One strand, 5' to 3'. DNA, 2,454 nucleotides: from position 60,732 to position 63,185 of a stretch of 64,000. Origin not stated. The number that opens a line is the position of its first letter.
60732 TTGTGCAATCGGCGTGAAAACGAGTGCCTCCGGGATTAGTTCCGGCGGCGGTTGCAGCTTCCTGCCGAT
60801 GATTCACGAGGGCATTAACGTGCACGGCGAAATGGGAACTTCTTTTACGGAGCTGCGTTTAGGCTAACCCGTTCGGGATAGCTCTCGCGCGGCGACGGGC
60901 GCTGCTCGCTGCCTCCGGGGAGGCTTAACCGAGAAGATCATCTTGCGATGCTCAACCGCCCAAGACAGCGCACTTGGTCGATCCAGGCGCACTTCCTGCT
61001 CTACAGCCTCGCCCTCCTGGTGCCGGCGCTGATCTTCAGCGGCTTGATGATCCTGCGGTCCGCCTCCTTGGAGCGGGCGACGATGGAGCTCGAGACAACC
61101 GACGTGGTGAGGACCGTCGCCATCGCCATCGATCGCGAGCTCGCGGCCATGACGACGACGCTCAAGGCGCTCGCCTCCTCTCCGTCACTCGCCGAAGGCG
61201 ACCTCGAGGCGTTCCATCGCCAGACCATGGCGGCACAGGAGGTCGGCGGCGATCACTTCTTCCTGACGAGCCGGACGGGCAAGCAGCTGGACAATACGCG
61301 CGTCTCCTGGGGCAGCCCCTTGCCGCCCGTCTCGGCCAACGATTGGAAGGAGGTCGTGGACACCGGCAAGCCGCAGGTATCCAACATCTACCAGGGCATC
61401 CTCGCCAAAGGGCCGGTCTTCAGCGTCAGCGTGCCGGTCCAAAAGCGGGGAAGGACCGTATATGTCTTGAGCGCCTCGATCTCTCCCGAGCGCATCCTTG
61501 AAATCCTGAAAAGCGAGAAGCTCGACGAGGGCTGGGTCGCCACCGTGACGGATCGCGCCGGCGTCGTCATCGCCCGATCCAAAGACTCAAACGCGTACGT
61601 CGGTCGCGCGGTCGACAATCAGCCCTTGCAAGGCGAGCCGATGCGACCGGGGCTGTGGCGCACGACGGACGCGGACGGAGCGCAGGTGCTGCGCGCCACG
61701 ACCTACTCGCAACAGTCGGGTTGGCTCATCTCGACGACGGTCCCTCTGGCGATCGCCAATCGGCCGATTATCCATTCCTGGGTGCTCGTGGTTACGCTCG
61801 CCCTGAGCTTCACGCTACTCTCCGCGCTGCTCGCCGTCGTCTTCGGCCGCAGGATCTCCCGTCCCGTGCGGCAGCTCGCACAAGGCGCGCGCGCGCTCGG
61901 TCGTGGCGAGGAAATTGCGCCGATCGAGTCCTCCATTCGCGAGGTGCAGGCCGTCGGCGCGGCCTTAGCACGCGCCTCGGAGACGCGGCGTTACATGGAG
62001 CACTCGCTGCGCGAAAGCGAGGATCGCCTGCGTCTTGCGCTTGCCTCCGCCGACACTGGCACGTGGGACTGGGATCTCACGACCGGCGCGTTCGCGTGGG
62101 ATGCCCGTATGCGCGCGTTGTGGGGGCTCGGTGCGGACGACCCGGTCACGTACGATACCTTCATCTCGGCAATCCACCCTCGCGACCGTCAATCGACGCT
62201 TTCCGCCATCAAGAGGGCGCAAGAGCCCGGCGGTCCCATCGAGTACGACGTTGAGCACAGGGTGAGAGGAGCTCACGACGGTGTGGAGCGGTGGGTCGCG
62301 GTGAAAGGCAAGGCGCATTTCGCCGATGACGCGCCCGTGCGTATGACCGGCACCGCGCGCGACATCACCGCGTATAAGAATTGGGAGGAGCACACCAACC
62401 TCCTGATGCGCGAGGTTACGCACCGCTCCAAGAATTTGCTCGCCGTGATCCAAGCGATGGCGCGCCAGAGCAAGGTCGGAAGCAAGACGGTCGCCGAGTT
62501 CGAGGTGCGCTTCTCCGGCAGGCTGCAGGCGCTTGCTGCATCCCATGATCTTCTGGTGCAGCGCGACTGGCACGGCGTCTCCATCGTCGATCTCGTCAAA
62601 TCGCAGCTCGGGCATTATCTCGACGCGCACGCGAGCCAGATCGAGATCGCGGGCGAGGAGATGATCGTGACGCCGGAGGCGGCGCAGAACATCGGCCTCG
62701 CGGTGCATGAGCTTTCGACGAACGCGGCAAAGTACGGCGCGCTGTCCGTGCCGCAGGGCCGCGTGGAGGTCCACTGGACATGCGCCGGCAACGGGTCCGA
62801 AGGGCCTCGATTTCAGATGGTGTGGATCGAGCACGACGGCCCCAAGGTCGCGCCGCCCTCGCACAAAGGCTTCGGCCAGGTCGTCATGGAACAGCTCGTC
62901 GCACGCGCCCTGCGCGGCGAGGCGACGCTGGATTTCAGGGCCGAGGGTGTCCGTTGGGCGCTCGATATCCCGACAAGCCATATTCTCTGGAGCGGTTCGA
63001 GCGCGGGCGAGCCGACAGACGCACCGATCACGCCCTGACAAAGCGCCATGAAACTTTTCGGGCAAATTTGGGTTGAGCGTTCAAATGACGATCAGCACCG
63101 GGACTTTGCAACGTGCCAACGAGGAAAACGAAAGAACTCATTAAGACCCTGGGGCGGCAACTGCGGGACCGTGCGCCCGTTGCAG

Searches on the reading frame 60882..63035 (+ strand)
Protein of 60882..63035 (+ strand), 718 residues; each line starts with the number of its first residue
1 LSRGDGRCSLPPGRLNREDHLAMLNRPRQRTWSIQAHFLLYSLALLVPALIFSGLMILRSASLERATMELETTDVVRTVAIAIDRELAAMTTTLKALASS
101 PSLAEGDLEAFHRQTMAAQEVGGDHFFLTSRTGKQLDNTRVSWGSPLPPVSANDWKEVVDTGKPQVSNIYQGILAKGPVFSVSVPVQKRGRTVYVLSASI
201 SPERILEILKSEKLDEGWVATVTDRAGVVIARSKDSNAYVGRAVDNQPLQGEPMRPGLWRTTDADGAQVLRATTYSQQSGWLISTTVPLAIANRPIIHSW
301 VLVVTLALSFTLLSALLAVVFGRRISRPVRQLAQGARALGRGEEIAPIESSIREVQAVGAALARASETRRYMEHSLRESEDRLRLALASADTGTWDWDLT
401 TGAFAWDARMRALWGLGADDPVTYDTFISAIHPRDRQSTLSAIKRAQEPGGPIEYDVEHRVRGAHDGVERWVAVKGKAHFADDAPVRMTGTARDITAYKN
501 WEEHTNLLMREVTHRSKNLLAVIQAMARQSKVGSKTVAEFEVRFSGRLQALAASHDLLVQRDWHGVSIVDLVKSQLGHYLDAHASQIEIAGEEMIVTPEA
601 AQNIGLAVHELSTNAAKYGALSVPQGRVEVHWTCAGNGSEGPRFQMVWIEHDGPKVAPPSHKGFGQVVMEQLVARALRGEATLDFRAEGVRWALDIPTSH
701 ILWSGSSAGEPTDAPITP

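Call 49: search_protein_families(library=pfam, proteins=[window:60882-63035:+], max_evalue=0.0001)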
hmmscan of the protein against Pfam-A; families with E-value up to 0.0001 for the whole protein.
window:60882-63035:+ (718 aa): 4 families
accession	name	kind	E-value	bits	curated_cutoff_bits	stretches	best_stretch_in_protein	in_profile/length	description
PF07536.20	HWE_HK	-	3.2e-23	82.7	22.8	1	511-592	1-82/83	HWE histidine kinase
PF08447.18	PAS_3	-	1.7e-10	41.4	25.6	1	405-492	3-89/89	PAS fold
PF02743.24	dCache_1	-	5.3e-09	36.4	45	1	72-281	11-235/240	Cache domain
PF13581.12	HATPase_c_2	-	1.2e-05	25.8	27.4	0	593-638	21-66/127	Histidine kinase-like ATPase domain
